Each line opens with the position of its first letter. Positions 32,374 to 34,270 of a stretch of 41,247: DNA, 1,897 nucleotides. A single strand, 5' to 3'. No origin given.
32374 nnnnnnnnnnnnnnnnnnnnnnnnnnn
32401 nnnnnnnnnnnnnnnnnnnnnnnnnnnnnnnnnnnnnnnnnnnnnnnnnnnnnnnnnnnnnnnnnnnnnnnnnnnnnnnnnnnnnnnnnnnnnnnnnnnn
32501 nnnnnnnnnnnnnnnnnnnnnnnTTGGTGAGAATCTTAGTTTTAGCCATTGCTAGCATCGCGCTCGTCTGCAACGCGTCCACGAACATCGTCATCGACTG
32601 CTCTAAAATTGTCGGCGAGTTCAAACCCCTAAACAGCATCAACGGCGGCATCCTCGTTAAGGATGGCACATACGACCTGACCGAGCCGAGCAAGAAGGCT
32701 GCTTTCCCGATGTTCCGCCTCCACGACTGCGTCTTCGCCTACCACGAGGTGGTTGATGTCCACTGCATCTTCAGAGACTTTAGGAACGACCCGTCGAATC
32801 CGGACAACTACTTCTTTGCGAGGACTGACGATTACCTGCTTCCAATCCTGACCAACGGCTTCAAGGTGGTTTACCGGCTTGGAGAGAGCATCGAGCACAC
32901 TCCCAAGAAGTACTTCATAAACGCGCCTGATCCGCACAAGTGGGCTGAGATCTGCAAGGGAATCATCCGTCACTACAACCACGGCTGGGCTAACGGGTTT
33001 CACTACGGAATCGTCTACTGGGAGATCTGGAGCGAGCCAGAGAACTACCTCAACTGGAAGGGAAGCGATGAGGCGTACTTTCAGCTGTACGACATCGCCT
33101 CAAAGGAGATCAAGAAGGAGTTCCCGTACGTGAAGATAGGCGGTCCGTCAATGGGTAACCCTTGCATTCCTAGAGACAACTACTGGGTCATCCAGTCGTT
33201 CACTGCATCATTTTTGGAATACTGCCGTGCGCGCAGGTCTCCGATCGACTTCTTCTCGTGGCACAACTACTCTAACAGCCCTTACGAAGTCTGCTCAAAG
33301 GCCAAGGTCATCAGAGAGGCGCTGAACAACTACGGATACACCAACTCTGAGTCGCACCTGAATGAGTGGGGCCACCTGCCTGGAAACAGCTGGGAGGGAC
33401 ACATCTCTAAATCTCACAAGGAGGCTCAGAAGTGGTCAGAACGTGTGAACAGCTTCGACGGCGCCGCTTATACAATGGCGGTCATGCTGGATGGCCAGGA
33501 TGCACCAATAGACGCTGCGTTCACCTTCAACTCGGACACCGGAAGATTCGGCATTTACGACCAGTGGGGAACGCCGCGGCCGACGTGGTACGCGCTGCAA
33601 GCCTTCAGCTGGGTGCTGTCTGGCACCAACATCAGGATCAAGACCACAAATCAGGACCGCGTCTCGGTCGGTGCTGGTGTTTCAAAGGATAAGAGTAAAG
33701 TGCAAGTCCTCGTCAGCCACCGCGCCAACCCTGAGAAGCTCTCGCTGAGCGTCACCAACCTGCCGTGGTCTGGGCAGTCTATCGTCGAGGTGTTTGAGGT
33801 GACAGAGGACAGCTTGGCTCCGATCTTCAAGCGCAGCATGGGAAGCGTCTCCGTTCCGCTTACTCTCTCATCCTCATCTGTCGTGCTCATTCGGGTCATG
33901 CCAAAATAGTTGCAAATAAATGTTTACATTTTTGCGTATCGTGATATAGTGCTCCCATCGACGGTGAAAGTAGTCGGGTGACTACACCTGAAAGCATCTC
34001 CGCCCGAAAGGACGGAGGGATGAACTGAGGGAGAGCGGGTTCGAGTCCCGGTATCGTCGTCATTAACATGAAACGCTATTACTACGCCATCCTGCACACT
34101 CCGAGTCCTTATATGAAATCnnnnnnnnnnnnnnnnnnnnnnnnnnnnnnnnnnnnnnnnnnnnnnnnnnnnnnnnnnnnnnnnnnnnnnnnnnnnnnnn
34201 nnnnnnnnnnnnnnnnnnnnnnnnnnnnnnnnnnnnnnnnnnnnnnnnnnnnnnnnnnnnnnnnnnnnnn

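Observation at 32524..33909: Signal-peptide-bearing glycoside hydrolase in a phage-like early array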

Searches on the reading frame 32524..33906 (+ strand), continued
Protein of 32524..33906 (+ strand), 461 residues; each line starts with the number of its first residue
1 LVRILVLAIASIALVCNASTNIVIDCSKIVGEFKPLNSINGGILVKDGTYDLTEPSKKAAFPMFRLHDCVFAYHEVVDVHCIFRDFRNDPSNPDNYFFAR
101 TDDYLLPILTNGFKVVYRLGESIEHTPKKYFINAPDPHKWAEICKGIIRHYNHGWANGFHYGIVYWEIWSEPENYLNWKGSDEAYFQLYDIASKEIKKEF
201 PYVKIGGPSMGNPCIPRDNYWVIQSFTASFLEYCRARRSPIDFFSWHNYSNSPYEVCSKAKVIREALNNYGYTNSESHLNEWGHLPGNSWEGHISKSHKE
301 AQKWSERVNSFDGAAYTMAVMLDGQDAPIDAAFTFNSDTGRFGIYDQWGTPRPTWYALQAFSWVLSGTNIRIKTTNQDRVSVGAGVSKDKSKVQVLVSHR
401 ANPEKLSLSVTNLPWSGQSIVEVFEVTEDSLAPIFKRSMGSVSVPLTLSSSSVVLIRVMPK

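Call 74: find_related_loci(query=A1, collection=genome_contigs, flank=3000)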
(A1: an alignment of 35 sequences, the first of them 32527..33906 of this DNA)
Query A1 (460 aa) in genome_contigs; peptide patterns used: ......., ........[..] (x = any residue, [..] = any of these).
600 stretches matched a pattern (row limit reached: there are more); 295 encode a relative of the query (tblastn E <= 1e-3); the best 80 are kept; 80 distinct loci.
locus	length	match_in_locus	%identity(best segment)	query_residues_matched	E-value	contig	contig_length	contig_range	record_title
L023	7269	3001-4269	45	5-423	2e-119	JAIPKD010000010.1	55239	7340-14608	MAG: Verrucomicrobia bacterium isolate Tobar15.5-16.5m-G41 Tobar15-5-16-5m-C272, whole genome shotgun sequence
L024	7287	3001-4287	43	3-425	4e-118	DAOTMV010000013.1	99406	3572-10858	MAG TPA_asm: Anaerohalosphaeraceae bacterium isolate AMR_MDS_2912 NODE_209_length_99406_cov_16.272700, whole genome shot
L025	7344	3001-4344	40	20-459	1e-110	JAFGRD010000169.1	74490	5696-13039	MAG: Pirellulales bacterium isolate Zod_Metabat.813 k87_14705395, whole genome shotgun sequence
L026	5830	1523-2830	41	1-427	8e-107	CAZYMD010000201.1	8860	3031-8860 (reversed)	MAG TPA_asm: uncultured Pirellulales bacterium isolate SRP178699_co2_445 genome assembly, contig: NODE_8373_length_8860_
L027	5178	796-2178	38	5-457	3e-105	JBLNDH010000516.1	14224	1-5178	MAG: Bacillota bacterium isolate MAG104 PRJNA950955_bin13_renamed_515, whole genome shotgun sequence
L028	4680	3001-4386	39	3-457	9e-105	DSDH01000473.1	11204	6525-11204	MAG TPA_asm: Phycisphaerales bacterium isolate SpSt-1214 Ga0129302_1003284, whole genome shotgun sequence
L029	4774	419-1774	38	9-460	2e-103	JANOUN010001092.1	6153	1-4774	MAG: Planctomycetota bacterium isolate VAR_39_metabat_103_sub VAR_39_k141_3706086, whole genome shotgun sequence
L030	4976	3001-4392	38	2-457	3e-102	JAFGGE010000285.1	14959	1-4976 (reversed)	MAG: Sedimentisphaerales bacterium isolate Zod_Metabat.1370 k87_14354409, whole genome shotgun sequence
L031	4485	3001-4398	37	3-460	4e-102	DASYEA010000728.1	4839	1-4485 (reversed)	MAG TPA_asm: Schlesneria sp. isolate SMAG_U4973 k141_3269496, whole genome shotgun sequence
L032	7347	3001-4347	38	19-459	5e-102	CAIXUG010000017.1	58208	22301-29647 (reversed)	MAG: uncultured Verrucomicrobia bacterium isolate YR3_bin-1454 genome assembly, contig: bin-1454:17/90, whole genome sho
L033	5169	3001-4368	41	13-459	2e-100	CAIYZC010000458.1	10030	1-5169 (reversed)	MAG: uncultured Pedosphaera sp. isolate Umea_bin-10158 genome assembly, contig: bin-10158:458/870, whole genome shotgun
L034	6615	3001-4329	39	18-459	3e-100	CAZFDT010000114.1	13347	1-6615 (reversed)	MAG TPA_asm: uncultured Phycisphaeraceae bacterium isolate binchicken_co350_112 genome assembly, contig: NODE_5234_lengt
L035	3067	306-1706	38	1-459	5e-102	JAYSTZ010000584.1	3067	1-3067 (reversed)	MAG: Verrucomicrobiaceae bacterium isolate GFS_12560 GFS_12560_583, whole genome shotgun sequence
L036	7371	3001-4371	37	13-459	3e-98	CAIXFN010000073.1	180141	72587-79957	MAG: uncultured Pedosphaera sp. isolate Umea2p3_bin-0208 genome assembly, contig: bin-0208:073/118, whole genome shotgun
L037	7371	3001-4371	37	8-459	4e-98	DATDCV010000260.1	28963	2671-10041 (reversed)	MAG TPA_asm: Verrucomicrobiia bacterium isolate SMAG_U157 k141_804486, whole genome shotgun sequence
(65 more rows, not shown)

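Call 81: fold_search(model_id=the predicted structure, library=viral)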
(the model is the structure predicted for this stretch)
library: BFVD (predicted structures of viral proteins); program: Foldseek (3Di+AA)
matches with E <= 10: 1120; with E <= 0.001: 18
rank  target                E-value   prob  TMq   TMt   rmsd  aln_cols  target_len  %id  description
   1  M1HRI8                4.6e-16  1.00  0.61  0.45   8.6       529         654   14  (no name in the UniProt tables at hand)
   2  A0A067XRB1            8.3e-14  1.00  0.60  0.69   5.5       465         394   12  (no name in the UniProt tables at hand)
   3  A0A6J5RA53            5.7e-13  1.00  0.57  0.64   5.9       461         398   15  Glycoside hydrolase, family 5 [uncultured Caudovirales phage]
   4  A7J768                3.7e-12  1.00  0.57  0.60   9.2       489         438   13  Uncharacterized protein N364R [Paramecium bursaria Chlorella virus FR483]
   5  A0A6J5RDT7            1.2e-11  1.00  0.61  0.40   5.1       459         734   13  Glycoside hydrolase, family 5 [uncultured Caudovirales phage]
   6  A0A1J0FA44            1.9e-11  1.00  0.53  0.60   7.4       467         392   10  (no name in the UniProt tables at hand)
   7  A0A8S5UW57            3.9e-09  1.00  0.41  0.44  16.5       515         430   11  Endoglucanase, glycoside hydrolase family 5, TIM barrel, HYDROLASE.1A [Siphoviridae sp. ctgaU3]
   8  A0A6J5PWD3            3.8e-08  1.00  0.50  0.68   4.7       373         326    9  Glycoside hydrolase family 5 domain-containing protein [uncultured Caudovirales phage]
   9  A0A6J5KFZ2            4.1e-08  1.00  0.43  0.42   6.7       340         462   14  Uncharacterized protein [uncultured Caudovirales phage]
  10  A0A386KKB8            7.9e-08  1.00  0.28  0.20  18.1       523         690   10  Putative capsular polysaccharide depolymerase [Acinetobacter phage vB_AbaP_46-62_Aci07]
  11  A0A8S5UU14            8.4e-08  1.00  0.38  0.44  19.8       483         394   10  Uncharacterized protein [Siphoviridae sp. ctpyK9]
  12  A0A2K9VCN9            1.8e-07  1.00  0.48  0.40   6.9       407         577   12  Glycosyl hydrolase [Lactobacillus phage Bacchae]
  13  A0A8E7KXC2            3.6e-07  1.00  0.35  0.27  16.1       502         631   10  (no name in the UniProt tables at hand)
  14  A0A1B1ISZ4            5.8e-07  1.00  0.47  0.46   7.3       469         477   10  (no name in the UniProt tables at hand)
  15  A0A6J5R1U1            8.8e-06  1.00  0.38  0.34  10.6       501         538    9  Uncharacterized protein [uncultured Caudovirales phage]
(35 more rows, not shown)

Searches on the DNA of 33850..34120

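Call 49: search_rna_families(source=window, start=33850, end=34120, threshold=evalue, max_evalue=10, show_alignments=3)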
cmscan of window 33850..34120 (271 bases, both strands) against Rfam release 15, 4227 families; matches with E-value up to 10: 3.
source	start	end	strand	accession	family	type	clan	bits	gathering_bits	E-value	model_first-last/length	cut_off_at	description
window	33960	34058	+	RF01852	tRNA-Sec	Gene; tRNA;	CL00001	23.4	47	0.015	1-91/91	no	Selenocysteine transfer RNA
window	33897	33920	-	RF03161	S15-Flavobacteria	Cis-reg; leader;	CL00121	16.9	46.5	8.9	1-66/66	no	S15-Flavobacteria ribosomal protein leader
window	33976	34082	-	RF00062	HgcC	Gene;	-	12.1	50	1.5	1-130/130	no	HgcC family RNA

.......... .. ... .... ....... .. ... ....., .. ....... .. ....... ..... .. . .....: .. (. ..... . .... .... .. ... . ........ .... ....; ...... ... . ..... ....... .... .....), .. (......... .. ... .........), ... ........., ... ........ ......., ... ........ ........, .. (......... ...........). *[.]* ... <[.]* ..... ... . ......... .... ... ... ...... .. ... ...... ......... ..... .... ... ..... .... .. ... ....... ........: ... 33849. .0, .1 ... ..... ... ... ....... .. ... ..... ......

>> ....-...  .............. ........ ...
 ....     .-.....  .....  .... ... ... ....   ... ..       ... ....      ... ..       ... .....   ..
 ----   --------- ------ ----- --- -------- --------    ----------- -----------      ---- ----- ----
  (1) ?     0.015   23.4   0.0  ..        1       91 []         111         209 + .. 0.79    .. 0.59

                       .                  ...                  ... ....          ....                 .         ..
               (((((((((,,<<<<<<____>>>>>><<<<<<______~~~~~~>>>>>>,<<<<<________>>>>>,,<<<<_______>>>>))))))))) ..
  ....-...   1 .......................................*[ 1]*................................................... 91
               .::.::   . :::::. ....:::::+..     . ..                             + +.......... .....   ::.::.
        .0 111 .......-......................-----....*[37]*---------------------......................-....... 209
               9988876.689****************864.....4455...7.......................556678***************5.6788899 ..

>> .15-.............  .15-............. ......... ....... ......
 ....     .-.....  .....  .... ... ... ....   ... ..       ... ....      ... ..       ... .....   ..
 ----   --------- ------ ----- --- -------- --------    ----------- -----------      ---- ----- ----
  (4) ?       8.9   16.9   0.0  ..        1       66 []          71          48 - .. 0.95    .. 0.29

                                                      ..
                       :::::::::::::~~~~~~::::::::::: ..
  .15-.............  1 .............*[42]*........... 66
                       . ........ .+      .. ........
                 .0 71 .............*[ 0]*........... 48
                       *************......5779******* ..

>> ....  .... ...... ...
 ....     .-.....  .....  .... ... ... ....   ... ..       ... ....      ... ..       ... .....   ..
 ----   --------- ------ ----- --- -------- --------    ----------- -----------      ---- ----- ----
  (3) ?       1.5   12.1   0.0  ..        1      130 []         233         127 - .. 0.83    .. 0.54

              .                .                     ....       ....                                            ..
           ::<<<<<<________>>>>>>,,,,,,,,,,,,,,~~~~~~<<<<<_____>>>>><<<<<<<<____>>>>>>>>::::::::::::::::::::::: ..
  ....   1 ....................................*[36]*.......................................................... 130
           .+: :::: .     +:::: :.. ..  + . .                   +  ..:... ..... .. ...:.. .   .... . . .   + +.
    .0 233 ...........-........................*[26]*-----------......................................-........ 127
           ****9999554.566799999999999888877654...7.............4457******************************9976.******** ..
